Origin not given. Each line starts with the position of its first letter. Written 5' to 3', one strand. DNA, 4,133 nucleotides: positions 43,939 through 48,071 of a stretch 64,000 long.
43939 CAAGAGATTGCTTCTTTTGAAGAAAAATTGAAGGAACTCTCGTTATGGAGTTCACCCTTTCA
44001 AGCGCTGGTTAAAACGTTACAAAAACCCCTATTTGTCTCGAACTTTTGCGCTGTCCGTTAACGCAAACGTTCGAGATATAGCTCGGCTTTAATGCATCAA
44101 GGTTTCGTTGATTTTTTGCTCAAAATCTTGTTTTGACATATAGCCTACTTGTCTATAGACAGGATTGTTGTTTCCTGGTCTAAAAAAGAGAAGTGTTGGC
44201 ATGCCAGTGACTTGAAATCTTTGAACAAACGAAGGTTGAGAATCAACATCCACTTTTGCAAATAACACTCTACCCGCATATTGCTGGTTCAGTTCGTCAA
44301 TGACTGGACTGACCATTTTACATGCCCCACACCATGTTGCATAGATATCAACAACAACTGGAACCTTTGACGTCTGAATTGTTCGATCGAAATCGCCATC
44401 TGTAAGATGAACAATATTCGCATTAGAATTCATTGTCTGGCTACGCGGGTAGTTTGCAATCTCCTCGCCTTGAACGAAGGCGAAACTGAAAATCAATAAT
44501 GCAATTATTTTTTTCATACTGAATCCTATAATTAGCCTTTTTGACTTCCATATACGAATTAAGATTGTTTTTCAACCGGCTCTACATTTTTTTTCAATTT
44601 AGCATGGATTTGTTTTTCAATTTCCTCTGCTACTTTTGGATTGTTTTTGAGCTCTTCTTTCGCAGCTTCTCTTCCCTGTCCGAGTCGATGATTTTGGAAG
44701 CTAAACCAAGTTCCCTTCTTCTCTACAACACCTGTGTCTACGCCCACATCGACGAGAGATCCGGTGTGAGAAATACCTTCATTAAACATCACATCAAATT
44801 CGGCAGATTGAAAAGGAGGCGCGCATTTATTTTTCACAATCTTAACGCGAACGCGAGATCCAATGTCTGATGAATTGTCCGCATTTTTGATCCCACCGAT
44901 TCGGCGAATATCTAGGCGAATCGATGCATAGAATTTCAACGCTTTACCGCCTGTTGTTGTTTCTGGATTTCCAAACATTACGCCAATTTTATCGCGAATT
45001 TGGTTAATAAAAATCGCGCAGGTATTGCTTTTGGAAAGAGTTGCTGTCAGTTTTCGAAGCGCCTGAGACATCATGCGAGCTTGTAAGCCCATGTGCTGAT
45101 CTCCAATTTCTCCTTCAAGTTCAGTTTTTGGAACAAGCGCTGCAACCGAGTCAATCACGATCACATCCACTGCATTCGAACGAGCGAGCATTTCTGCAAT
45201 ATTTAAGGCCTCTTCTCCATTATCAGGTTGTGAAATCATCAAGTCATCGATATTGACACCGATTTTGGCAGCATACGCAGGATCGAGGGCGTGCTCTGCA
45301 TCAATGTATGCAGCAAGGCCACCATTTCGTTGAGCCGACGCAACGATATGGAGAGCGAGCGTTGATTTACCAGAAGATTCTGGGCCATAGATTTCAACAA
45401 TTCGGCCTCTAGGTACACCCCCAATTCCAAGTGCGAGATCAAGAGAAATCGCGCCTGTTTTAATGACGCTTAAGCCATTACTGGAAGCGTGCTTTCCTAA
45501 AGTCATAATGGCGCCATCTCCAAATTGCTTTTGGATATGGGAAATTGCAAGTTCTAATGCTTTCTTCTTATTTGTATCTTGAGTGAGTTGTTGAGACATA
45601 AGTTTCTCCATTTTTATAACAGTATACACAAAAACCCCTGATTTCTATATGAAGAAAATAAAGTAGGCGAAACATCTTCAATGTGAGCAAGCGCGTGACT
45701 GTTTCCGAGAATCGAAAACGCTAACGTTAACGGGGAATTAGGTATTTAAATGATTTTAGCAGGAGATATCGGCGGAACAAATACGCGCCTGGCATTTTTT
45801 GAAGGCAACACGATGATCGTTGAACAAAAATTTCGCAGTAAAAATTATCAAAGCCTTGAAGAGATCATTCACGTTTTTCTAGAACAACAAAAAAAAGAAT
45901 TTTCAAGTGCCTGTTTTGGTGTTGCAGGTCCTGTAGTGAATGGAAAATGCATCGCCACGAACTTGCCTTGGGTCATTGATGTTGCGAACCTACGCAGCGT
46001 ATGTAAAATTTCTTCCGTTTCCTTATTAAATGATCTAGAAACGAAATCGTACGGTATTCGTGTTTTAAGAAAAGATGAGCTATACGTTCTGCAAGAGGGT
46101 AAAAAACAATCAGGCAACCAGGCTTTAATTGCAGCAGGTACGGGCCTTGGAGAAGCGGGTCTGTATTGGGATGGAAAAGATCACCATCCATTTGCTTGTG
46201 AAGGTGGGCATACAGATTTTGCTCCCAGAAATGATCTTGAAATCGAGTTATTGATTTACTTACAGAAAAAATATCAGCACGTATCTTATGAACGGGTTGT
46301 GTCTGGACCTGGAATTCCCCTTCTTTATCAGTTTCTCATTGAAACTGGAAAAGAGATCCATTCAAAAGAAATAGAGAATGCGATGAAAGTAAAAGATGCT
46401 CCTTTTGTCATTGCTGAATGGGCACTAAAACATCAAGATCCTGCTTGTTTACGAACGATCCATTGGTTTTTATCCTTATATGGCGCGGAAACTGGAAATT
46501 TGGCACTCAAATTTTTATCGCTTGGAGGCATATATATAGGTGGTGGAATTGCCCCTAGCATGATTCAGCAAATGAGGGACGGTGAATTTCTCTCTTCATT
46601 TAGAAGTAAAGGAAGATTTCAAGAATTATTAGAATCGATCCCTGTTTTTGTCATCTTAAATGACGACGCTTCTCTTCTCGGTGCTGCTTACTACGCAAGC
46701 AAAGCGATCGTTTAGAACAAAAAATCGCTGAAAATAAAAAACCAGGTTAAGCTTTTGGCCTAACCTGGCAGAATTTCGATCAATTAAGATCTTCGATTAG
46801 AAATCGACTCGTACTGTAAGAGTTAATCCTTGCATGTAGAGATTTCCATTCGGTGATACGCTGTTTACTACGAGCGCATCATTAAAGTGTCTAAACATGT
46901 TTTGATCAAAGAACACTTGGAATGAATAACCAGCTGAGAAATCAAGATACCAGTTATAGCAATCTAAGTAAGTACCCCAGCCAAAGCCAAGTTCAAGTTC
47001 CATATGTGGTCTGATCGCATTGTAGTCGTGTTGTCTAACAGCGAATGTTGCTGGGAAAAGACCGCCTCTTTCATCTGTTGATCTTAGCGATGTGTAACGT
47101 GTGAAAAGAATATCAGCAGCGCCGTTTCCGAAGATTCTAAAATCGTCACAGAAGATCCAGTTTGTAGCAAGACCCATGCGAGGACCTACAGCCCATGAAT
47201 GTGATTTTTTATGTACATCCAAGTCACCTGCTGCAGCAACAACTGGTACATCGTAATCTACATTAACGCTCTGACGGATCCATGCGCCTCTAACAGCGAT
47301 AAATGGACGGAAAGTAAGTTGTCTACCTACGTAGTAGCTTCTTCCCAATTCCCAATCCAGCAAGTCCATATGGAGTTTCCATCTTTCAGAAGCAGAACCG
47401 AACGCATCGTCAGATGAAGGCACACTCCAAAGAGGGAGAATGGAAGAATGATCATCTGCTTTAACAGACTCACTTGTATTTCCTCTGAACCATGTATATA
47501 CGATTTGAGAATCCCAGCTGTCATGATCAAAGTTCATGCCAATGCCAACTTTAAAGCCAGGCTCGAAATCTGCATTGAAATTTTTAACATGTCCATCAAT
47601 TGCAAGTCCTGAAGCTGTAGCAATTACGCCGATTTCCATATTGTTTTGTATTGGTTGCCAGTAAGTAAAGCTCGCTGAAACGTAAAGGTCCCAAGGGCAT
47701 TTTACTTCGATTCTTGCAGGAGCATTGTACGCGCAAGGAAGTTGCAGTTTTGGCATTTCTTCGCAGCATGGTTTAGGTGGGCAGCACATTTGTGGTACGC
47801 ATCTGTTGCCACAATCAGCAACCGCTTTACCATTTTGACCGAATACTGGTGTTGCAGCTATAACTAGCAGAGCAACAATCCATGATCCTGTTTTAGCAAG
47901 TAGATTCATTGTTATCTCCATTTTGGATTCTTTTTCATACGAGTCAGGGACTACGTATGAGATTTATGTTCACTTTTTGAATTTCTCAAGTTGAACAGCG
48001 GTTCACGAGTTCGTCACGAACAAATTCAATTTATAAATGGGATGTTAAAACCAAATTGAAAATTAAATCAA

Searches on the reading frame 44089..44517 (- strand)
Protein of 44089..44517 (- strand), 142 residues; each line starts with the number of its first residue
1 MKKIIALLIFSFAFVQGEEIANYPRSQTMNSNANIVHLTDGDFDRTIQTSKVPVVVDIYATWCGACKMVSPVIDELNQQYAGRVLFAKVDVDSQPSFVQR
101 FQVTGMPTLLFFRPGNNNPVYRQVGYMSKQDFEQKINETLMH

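Call 5: search_protein_families(library=pfam, proteins=[window:44089-44517:-], max_evalue=0.1)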
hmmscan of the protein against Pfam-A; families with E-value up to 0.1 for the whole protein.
window:44089-44517:- (142 aa): 13 families
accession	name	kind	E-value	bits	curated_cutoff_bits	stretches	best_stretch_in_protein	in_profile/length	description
PF00085.26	Thioredoxin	-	9e-29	100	23.5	1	35-137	2-102/103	Thioredoxin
PF13098.12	Thioredoxin_2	-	1.5e-10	41.8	27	1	50-135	4-103/104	Thioredoxin-like domain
PF13728.12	TraF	-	6e-08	33.2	23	1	58-136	136-223/224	F plasmid transfer operon protein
PF04756.19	OST3_OST6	-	1e-07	32.1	27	1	31-119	9-109/294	OST3 / OST6 family, transporter family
PF13899.12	Thioredoxin_7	-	1.5e-05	25.5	27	1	48-114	14-83/83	Thioredoxin-like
PF07449.17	HyaE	-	6.4e-05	23.4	22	1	72-116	49-94/108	Hydrogenase-1 expression protein HyaE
PF13905.12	Thioredoxin_8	-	0.0012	19.6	27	1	53-99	3-51/94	Thioredoxin-like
PF00578.27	AhpC-TSA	-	0.0036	17.7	26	0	50-95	24-71/124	AhpC/TSA family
PF07689.18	KaiB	-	0.0067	16.6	27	1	78-134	23-77/82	KaiB domain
PF08534.16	Redoxin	-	0.0069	16.6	26.6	1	52-84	29-63/148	Redoxin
PF06110.17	TXD17-like_Trx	-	0.018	15.1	23.1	1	61-110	36-94/119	Thioredoxin domain-containing protein 17-like, thioredoxin domain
PF14595.12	Thioredoxin_9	-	0.035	14.4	25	1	26-103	16-92/129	Thioredoxin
PF00462.30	Glutaredoxin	-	0.038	14.6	22.9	1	61-102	7-42/60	Glutaredoxin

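Call 33: search_solved_structures(query=window:44089-44514:-, max_evalue=0.000001)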
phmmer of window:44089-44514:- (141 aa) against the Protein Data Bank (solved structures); distinct sequences matched with E-value up to 0.000001: 262 (the best 60 are shown).
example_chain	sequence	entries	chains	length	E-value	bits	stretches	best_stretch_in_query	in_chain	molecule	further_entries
8eky_M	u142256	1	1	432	1e-29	106.3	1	32-115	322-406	Thioredoxin domain-containing protein 5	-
2ynx_A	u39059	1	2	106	5.7e-25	90.9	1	33-137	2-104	LACA THIOREDOXIN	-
3ziv_A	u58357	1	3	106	1.4e-24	89.7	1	33-137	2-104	AECA THIOREDOXIN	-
2yn1_A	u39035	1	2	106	3.3e-24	88.5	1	33-135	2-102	LGPCA THIOREDOXIN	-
6gn9_A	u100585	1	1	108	4.9e-24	87.9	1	36-135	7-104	Thioredoxin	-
6h1y_A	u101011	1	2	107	2.5e-23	85.6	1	33-135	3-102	Thioredoxin 1,Thioredoxin (TrxA-1),Thioredoxin 1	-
4xhm_A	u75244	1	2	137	3.9e-23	85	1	35-135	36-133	Thioredoxin (Trx-3)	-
2o85_A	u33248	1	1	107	7.5e-23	84.1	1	31-136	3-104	Thioredoxin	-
2o87_A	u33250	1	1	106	8.8e-23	83.9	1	34-136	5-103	Thioredoxin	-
8s2n_C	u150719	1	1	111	9.4e-23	83.8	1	31-135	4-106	Thioredoxin 1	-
2h71_A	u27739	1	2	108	1e-22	83.7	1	33-135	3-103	Thioredoxin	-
2o7k_A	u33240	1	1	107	1e-22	83.6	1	31-136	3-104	Thioredoxin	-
6gnd_B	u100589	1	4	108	1.3e-22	83.3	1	36-135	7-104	Thioredoxin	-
4ulx_A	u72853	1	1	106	1.3e-22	83.3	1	33-137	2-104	LPBCA-L89K THIOREDOXIN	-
3idv_A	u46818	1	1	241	1.3e-22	83.3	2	36-115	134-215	Protein disulfide-isomerase A4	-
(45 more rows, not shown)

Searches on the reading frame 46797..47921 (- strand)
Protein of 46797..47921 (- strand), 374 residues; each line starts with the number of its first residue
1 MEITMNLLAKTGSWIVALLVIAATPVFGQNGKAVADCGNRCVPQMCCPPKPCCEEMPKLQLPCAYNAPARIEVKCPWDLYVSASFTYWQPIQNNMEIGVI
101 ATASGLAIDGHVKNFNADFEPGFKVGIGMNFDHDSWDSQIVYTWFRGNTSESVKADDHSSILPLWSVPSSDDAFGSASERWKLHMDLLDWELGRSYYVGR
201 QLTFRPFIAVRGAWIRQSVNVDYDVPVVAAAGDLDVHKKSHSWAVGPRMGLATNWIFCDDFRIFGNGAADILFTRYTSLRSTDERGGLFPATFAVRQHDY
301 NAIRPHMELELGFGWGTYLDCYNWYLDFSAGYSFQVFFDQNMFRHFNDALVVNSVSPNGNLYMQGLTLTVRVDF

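Call 5: search_protein_families(library=pfam, proteins=[window:46797-47921:-], max_evalue=0.1)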
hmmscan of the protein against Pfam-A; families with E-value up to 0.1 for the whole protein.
window:46797-47921:- (374 aa): 2 families
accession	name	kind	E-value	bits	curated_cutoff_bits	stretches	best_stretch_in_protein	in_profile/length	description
PF05150.18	Legionella_OMP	-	3.8e-33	115.1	25.4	1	77-372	9-279/281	Legionella pneumophila major outer membrane protein precursor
PF03797.25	Autotransporter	-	0.0066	16.7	26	0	136-217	83-149/255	Autotransporter beta-domain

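Call 6: search_protein_families(library=ncbifam, proteins=[window:46797-47921:-], max_evalue=0.1)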
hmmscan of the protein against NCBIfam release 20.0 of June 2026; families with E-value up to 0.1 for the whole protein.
window:46797-47921:- (374 aa): 0 families
